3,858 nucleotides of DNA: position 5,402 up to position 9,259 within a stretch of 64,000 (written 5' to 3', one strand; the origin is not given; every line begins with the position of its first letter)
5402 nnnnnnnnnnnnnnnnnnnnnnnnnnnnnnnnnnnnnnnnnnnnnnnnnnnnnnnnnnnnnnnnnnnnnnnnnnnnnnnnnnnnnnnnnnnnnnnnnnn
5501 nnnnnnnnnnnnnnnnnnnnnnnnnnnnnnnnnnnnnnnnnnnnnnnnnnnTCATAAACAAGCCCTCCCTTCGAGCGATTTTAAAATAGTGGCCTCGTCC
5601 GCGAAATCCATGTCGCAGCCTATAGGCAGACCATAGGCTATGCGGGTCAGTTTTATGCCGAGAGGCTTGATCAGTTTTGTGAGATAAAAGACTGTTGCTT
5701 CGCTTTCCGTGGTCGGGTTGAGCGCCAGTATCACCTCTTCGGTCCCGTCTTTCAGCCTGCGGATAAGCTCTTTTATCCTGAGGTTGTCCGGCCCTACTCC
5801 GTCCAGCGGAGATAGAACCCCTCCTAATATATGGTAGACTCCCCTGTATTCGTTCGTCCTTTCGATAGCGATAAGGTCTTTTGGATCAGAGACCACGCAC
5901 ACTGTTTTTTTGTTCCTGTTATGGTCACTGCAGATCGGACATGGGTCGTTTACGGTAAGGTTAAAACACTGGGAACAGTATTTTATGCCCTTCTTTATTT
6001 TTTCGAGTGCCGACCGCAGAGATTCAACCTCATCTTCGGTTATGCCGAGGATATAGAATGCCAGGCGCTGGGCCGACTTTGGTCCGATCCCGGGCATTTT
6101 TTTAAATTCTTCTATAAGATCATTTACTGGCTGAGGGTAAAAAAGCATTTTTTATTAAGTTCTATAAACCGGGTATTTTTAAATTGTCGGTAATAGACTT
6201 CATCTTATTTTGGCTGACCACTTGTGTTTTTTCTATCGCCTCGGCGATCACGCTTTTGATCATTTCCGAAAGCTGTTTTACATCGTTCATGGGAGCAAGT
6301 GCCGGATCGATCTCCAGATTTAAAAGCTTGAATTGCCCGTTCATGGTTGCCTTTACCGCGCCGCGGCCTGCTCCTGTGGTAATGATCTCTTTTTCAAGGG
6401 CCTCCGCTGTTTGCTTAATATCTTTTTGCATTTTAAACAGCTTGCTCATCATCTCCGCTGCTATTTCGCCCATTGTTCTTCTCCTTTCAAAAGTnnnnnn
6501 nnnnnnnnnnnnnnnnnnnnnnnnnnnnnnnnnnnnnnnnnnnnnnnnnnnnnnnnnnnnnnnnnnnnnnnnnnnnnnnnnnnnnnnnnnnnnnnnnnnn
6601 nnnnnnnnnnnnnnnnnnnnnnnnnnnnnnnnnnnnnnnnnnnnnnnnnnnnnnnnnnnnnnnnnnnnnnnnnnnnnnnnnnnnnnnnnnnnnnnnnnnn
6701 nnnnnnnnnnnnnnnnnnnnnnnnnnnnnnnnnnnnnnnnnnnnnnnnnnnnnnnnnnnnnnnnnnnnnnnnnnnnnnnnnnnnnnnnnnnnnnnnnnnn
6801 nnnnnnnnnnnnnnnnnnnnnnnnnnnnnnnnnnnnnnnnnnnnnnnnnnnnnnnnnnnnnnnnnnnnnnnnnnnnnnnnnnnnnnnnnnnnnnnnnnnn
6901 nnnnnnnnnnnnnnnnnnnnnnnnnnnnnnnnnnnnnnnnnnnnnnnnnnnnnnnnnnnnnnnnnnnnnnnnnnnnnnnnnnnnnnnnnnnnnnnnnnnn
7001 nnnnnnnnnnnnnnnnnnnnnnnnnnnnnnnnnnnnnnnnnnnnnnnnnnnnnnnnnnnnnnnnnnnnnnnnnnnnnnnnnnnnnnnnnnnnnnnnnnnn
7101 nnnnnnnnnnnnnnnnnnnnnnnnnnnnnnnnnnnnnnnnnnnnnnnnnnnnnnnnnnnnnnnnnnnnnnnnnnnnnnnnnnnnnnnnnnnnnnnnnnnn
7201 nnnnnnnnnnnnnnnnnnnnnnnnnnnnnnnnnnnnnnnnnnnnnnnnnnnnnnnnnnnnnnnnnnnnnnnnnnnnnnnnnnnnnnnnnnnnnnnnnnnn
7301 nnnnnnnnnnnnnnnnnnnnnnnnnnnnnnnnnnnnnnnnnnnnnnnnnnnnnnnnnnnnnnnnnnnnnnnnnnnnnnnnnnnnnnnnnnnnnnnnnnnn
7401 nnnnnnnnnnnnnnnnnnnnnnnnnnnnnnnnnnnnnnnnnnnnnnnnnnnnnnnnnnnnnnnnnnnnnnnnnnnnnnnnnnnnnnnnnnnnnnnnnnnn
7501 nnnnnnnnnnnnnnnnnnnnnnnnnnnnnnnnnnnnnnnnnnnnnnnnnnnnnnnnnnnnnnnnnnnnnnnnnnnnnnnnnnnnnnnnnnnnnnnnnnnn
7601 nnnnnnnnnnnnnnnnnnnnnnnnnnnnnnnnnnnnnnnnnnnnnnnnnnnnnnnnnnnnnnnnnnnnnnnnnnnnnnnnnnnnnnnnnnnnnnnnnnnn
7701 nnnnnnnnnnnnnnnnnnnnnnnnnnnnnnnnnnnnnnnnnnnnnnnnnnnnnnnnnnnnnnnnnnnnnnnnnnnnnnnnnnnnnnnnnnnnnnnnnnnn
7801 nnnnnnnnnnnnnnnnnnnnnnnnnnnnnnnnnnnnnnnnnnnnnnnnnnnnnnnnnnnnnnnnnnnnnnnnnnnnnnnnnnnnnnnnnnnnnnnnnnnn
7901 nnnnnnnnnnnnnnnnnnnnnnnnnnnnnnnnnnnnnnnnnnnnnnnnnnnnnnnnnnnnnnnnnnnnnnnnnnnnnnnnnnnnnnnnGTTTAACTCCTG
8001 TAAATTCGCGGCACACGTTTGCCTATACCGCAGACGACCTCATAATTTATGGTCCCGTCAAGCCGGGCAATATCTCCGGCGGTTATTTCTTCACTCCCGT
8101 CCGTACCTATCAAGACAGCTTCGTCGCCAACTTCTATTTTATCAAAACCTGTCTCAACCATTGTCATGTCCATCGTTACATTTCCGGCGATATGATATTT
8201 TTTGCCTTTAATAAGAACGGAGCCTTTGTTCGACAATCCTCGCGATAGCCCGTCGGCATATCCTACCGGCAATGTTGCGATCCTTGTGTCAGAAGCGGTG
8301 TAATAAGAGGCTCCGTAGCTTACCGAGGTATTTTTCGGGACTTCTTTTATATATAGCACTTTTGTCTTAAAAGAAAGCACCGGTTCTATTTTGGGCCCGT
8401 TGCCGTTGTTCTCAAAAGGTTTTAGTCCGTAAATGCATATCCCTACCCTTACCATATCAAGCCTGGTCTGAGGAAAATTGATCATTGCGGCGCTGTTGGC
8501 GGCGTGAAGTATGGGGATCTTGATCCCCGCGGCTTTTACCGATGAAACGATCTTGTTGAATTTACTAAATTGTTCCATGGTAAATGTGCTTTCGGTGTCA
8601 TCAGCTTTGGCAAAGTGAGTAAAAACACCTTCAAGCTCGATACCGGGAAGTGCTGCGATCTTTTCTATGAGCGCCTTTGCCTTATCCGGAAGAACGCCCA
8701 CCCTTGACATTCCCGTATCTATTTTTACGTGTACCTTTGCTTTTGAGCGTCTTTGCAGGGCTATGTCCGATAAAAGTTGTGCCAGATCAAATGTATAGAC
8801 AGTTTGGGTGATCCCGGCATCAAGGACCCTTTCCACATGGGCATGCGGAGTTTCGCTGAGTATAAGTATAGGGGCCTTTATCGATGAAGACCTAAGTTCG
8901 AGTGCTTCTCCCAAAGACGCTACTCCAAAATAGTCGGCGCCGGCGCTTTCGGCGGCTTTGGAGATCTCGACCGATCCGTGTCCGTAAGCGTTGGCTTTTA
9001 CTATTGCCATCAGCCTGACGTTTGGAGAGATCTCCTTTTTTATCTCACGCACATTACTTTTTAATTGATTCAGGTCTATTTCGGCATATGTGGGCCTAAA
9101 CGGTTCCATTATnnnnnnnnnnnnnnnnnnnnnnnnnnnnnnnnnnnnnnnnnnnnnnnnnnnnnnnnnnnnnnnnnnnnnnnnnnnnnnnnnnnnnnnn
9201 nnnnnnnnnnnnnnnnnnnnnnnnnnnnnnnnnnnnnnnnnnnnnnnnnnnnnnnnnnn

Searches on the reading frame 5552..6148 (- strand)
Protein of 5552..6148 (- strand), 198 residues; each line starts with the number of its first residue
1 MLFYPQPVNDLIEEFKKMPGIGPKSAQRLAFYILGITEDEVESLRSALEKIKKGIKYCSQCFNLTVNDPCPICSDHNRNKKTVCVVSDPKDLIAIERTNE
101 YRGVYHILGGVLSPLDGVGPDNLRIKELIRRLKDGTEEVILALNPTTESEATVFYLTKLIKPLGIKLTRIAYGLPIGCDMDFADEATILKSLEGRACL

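Call 19: search_protein_families(library=pfam, proteins=[window:5552-6148:-], max_evalue=0.001)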
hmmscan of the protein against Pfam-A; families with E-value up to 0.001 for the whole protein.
window:5552-6148:- (198 aa): 5 families
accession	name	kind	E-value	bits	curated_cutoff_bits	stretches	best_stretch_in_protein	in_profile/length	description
PF13662.12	Toprim_4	-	1.7e-22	79.9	25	1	82-171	2-85/85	Toprim domain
PF21176.3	RecR_HhH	-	5.9e-16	58.5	27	1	9-50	2-43/45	RecR, helix-hairpin-helix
PF02132.21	RecR_ZnF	-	3.2e-10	40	22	1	55-75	1-21/21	RecR, Cys4-zinc finger domain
PF01751.28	Toprim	-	3.5e-10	40.4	23.1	1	82-163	1-89/96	Toprim domain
PF21175.2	RecR_C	-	9.7e-06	25.4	22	1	173-195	1-23/24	RecR, C-terminal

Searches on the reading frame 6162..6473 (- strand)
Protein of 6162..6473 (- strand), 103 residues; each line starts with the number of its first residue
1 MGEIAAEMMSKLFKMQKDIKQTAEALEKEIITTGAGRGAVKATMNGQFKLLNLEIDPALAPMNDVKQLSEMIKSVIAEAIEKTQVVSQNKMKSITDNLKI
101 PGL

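Call 19: search_protein_families(library=pfam, proteins=[window:6162-6473:-], max_evalue=0.001)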
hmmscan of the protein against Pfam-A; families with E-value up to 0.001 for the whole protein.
window:6162-6473:- (103 aa): 1 family
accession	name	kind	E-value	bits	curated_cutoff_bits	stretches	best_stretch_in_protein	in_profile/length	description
PF02575.21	YbaB_DNA_bd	-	2.2e-18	66.6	25.5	1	9-98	1-90/91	YbaB/EbfC DNA-binding family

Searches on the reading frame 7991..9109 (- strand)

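Call 20: search_protein_families(library=pfam, proteins=[window:7991-9109:-], max_evalue=0.001)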
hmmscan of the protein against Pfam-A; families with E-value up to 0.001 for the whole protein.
window:7991-9109:- (372 aa): 2 families
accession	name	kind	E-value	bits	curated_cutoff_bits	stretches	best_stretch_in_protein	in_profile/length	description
PF01168.26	Ala_racemase_N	-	1.1e-75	254.6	24.1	1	11-231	1-220/220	Alanine racemase, N-terminal domain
PF00842.27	Ala_racemase_C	-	5.2e-45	152.6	25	1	244-370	1-127/127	Alanine racemase, C-terminal domain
